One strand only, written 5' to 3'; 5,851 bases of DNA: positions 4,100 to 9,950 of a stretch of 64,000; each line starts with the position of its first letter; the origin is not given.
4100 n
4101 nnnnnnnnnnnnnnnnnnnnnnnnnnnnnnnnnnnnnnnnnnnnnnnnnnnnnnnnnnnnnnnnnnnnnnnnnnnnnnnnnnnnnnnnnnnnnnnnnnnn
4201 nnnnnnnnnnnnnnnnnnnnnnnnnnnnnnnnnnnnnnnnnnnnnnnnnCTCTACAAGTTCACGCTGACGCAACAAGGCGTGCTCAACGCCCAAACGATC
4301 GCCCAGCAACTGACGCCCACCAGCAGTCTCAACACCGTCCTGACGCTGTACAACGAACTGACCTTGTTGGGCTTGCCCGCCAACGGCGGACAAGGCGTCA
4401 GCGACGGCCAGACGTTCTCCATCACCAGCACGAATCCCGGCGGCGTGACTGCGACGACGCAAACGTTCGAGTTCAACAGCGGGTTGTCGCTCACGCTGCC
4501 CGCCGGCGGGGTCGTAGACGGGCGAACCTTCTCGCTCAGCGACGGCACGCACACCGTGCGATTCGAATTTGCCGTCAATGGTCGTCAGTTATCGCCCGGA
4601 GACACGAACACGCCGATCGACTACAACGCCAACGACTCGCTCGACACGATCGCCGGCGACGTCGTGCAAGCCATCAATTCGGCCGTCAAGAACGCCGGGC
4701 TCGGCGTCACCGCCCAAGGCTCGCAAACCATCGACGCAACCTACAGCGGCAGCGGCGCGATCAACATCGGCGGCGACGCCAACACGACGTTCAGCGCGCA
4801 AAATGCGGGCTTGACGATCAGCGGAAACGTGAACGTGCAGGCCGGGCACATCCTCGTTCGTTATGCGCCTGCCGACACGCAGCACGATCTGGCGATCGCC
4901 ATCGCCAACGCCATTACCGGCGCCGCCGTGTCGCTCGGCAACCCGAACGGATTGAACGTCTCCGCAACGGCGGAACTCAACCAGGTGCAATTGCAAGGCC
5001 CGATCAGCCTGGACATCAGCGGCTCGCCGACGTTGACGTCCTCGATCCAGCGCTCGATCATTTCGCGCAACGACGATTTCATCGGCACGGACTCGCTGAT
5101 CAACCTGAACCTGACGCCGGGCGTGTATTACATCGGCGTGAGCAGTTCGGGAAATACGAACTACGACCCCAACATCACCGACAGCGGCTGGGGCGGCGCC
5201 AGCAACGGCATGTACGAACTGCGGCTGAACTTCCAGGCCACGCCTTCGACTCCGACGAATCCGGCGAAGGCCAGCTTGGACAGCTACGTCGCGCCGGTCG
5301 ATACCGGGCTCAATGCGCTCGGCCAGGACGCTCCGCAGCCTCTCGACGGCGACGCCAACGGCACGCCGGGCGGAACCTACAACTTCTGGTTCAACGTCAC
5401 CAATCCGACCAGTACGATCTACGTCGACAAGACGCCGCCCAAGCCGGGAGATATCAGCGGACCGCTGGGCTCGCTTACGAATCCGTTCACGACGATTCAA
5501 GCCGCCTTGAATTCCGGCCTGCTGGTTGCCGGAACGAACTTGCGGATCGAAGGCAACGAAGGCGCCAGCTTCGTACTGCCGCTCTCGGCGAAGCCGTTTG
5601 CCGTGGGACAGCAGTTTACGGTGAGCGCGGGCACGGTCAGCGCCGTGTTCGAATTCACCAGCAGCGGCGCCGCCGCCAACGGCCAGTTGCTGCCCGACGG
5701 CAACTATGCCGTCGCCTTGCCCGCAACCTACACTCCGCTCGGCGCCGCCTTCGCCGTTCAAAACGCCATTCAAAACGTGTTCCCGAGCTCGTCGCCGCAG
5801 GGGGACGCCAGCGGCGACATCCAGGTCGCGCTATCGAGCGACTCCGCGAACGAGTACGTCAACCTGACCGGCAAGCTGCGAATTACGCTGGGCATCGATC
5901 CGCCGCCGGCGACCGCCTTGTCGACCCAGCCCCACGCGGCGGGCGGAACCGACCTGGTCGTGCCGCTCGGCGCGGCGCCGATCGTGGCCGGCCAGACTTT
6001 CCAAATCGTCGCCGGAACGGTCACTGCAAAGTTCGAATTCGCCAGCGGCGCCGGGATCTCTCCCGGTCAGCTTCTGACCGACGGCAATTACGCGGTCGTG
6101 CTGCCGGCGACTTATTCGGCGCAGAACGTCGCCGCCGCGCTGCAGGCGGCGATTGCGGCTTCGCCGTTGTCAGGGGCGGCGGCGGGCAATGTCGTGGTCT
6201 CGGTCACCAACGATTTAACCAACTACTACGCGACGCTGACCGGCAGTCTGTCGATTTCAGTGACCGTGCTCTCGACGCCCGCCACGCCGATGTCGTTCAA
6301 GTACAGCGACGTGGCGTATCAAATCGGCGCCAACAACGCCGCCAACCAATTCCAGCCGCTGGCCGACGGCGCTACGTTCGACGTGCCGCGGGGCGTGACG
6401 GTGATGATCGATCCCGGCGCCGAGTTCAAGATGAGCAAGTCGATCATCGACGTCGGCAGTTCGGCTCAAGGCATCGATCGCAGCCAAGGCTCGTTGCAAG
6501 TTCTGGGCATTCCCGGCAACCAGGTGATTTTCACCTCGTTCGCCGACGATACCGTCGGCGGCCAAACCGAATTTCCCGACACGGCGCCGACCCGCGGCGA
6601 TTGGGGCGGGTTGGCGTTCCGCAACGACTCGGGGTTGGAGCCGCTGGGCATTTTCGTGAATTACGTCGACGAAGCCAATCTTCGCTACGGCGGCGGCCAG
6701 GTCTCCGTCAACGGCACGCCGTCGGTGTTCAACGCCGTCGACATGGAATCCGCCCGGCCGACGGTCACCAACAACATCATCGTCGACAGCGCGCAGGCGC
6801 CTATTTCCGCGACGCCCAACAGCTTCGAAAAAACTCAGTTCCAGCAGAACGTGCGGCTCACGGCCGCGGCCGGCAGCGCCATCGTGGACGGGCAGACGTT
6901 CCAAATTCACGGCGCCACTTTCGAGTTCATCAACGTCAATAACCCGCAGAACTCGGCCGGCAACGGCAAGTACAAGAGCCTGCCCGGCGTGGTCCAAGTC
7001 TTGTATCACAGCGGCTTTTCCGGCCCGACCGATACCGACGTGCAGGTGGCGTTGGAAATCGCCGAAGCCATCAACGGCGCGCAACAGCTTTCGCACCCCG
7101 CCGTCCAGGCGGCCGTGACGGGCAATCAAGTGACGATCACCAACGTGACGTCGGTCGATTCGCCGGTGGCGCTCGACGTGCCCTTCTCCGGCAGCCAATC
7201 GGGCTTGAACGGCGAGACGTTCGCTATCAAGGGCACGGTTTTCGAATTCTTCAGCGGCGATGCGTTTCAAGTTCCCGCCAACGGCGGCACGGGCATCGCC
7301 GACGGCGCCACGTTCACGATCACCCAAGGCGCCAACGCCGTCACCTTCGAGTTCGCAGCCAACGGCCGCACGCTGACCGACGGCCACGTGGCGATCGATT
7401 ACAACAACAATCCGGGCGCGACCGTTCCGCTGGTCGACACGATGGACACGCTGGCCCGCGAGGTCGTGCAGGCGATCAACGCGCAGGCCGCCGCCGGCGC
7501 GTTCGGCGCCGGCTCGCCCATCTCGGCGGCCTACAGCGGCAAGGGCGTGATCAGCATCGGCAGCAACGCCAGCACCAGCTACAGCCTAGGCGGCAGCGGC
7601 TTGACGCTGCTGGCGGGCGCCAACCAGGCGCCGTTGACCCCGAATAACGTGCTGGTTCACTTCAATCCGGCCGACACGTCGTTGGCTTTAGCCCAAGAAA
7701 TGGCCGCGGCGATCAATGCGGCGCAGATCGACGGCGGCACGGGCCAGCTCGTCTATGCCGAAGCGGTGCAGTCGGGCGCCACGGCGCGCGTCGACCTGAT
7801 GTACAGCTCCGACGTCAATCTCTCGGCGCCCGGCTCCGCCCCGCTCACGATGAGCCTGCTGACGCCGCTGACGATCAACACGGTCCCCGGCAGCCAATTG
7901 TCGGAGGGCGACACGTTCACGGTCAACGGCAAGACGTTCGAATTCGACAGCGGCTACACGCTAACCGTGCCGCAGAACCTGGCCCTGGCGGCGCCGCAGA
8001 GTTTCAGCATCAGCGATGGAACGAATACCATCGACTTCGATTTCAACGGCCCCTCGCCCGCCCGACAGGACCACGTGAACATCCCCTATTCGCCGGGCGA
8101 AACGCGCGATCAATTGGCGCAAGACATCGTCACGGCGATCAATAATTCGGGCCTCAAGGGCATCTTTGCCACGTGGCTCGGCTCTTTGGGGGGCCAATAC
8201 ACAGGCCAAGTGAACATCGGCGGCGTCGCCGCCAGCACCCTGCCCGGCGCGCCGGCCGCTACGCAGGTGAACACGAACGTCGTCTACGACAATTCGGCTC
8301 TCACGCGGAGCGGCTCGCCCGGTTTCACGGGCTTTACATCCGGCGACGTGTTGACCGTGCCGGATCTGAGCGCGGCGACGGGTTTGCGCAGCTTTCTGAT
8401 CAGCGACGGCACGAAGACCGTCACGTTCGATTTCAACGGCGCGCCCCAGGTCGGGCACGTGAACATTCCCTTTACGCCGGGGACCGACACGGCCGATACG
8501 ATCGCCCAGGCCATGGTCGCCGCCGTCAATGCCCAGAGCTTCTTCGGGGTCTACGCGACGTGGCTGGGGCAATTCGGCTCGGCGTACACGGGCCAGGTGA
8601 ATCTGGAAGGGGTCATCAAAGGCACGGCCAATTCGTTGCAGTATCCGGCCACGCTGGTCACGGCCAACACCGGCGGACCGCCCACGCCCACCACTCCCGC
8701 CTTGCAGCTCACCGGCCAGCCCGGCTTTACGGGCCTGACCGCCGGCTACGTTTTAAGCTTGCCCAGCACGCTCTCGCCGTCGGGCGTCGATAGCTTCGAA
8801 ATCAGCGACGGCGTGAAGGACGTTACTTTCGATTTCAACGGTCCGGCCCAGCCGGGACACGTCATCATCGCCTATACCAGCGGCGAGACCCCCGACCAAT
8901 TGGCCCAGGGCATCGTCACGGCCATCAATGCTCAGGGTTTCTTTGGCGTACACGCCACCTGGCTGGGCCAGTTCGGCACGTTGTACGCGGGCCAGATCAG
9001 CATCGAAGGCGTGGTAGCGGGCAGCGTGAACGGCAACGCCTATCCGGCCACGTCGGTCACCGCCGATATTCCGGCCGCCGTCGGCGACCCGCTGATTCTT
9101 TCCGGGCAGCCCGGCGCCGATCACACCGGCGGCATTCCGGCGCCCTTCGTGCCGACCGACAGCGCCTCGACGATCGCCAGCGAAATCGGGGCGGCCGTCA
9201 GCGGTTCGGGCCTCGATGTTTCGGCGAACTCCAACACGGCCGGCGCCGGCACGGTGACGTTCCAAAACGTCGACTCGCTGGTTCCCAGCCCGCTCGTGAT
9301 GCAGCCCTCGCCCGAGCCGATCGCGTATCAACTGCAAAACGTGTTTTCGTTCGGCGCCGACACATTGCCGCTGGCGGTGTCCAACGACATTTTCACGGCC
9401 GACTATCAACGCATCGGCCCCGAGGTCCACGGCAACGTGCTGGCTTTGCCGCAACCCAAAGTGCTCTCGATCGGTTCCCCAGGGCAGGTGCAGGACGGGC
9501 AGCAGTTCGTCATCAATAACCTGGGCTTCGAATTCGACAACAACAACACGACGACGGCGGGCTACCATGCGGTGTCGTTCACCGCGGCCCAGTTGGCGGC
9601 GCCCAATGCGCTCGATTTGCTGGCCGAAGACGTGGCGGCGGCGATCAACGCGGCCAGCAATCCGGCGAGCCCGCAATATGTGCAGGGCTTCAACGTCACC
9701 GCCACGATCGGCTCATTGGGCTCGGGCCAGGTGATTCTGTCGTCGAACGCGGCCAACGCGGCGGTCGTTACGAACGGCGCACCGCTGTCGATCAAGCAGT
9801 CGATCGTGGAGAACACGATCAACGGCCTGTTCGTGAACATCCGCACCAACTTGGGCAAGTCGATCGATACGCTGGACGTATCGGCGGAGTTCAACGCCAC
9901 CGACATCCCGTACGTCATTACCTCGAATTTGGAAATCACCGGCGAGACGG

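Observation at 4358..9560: Unclassified 'TFEF' module repeated at least 14 times in giant 1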

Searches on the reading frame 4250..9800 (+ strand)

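Call 30: find_related_loci(query=window:4250-9800:+, collection=genome_contigs, flank=3000)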
Query window:4250-9800:+ (1850 aa) in genome_contigs; peptide patterns used: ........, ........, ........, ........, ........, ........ (x = any residue, [..] = any of these).
32 stretches matched a pattern; 6 encode a relative of the query (tblastn E <= 1e-3); 6 distinct loci.
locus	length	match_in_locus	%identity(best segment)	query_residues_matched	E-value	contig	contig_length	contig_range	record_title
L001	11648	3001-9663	84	1-1850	0e+0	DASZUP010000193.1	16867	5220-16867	MAG TPA_asm: Pirellulales bacterium isolate SMAG_U6108 k141_184023, whole genome shotgun sequence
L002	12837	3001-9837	72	1-1850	0e+0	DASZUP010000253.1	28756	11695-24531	MAG TPA_asm: Pirellulales bacterium isolate SMAG_U6108 k141_812605, whole genome shotgun sequence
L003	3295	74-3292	85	1-1344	0e+0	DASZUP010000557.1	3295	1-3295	MAG TPA_asm: Pirellulales bacterium isolate SMAG_U6108 k141_775352, whole genome shotgun sequence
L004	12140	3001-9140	68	1-1850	0e+0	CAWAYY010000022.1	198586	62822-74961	MAG: Pirellulales bacterium isolate MFD05684.bin.2.6 genome assembly, contig: contig_47514, whole genome shotgun sequenc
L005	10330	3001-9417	47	271-1266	3e-46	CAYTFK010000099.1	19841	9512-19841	MAG TPA_asm: uncultured Planctomycetaceae bacterium isolate binchicken_co43_353 genome assembly, contig: NODE_4836_lengt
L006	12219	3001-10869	46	271-1330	4e-45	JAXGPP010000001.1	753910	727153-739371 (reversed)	MAG: Thermoguttaceae bacterium isolate AnMBR.bin305 bin305_1, whole genome shotgun sequence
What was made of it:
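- The nearest genomes are Pirellulales MAGs (call 30).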

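Call 65: search_protein_families(library=ncbifam, proteins=[window:4358-9800:+], max_evalue=0.01)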
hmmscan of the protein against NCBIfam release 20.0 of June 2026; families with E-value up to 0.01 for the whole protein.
window:4358-9800:+ (1814 aa): 0 families

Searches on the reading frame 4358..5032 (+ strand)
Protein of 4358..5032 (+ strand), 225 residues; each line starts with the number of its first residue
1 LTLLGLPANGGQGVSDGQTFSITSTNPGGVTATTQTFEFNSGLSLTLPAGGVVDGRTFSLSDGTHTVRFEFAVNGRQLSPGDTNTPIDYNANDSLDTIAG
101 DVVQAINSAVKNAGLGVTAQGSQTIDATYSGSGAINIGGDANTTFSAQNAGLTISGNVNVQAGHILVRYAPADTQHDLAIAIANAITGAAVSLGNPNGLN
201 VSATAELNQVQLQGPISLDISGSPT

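Call 33: find_homologous_proteins(query=window:4358-5032:+, max_evalue=0.001)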
Query window:4358-5032:+: 1358 candidates shared short words with the query, none scored E <= 0.001.

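Call 44: predict_structure(alignment_id=A3)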
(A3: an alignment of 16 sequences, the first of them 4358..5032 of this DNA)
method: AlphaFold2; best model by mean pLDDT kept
length: 225 residues; sequences in the alignment: 16
mean_pLDDT: 86.8   pTM: 0.78
mean pLDDT of the five models: 86.8, 86.3, 85.5, 85.2, 84.9
residues with pLDDT >= 90: 111; 70-90: 100; 50-70: 10; < 50: 4
segments of 3 or more residues with pLDDT < 50: 223-225
pLDDT, mean of each block of 10 residues (from residue 1): 77 90 81 89 94 95 93 85 92 96 95 84 86 91 88 89 89 89 87 64 90 83 48
secondary structure, 60 per line:
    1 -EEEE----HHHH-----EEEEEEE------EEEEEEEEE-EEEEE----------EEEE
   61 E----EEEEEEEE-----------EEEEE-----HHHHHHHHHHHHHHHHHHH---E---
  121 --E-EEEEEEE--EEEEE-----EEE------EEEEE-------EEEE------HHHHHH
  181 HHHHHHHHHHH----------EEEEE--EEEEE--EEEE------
elements in order: E2-5 H10-13 E19-25 E32-40 E42-46 E57-61 E66-73 E85-89 H95-113 E125-131 E134-138 E144-146 E153-157 E165-168 H175-191 E202-206 E209-213 E216-219
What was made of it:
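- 4784..5005 (+): Return connector plus C-half (beta3-alpha-beta4-beta5) of outer module A (aa 778-851). AF2 of aa 636-860: pLDDT 86.8, pTM 0.78 (call 44).
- The outer pieces have the same secondary-structure order as a whole module (call 44). Both pieces have pLDDT of about 81-90 in the block model with pTM 0.78 (call 44).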

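Call 58: fold_search(model_id=the predicted structure, library=pdb)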
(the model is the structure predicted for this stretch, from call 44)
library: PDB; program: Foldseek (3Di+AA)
matches with E <= 10: 143; with E <= 0.001: 0
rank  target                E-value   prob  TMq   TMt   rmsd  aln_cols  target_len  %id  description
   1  7mc9_E                1.3e-01  0.12  0.09  0.09  13.9        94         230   10  X-RAY STRUCTURE OF PEDV PAPAIN-LIKE PROTEASE 2 bound to UB-PA (released 2021-07-07)
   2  6noz                  2.6e-01  0.09  0.09  0.09  13.9        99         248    9  X-ray structure of PEDV papain-like protease 2 (released 2020-01-22)
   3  7mc9_M                2.7e-01  0.09  0.09  0.09  13.8        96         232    9  X-RAY STRUCTURE OF PEDV PAPAIN-LIKE PROTEASE 2 bound to UB-PA (released 2021-07-07)
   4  7mc9_A                3.3e-01  0.08  0.09  0.09  13.9        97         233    9  X-RAY STRUCTURE OF PEDV PAPAIN-LIKE PROTEASE 2 bound to UB-PA (released 2021-07-07)
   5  9m6h_A                4.0e-01  0.08  0.20  0.12  12.1       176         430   13  structure of FliD-FliC at a 10:10 stoichiometry (released 2025-07-16)
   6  5h5v_D                4.0e-01  0.08  0.22  0.16  16.4       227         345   14  Crystal structure of the flagellar cap protein FliD D1-D2-D3 domains from Escherichia coli (released 2017-02-22)
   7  5h5v_A                4.2e-01  0.08  0.25  0.18  16.0       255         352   12  Crystal structure of the flagellar cap protein FliD D1-D2-D3 domains from Escherichia coli (released 2017-02-22)
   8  5h5v_F                4.2e-01  0.08  0.22  0.17  16.7       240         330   13  Crystal structure of the flagellar cap protein FliD D1-D2-D3 domains from Escherichia coli (released 2017-02-22)
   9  9cba                  4.8e-01  0.35  0.31  0.17  11.0       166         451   10  Bacteriophage PhiTE contracted tail (released 2025-04-16)
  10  7f0u_A                5.4e-01  0.08  0.09  0.10  13.7        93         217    9  porcine epidemic diarrhea virus papain-like protease 2 C44S mutant in complex with mono ubiquitin (released 2021-10-20)
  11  5h5v_B                6.1e-01  0.07  0.24  0.18  15.3       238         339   13  Crystal structure of the flagellar cap protein FliD D1-D2-D3 domains from Escherichia coli (released 2017-02-22)
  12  6iwy                  7.8e-01  0.12  0.30  0.20  15.8       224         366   13  Crystal structure of the flagellar cap protein FliD from Helicobacter pylori (released 2019-05-22)
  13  7mc9_G                8.3e-01  0.04  0.09  0.09  14.1        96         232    9  X-RAY STRUCTURE OF PEDV PAPAIN-LIKE PROTEASE 2 bound to UB-PA (released 2021-07-07)
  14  9mt5_B                8.8e-01  0.11  0.21  0.12   9.7       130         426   10  Helical tail assembly of phage JohannRWettstein (Bas63) (released 2025-11-19)
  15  9gnz_R                1.1e+00  0.04  0.21  0.12  15.6       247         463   11  Salmonella cap-filament complex (released 2025-04-09)
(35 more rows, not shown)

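Call 73: search_dna_similar(query=window:4358-5032:+, collection=phages, mode=protein, max_evalue=1, max_rows=15)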
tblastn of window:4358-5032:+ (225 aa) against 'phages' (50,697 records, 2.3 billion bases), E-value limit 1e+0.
No match.
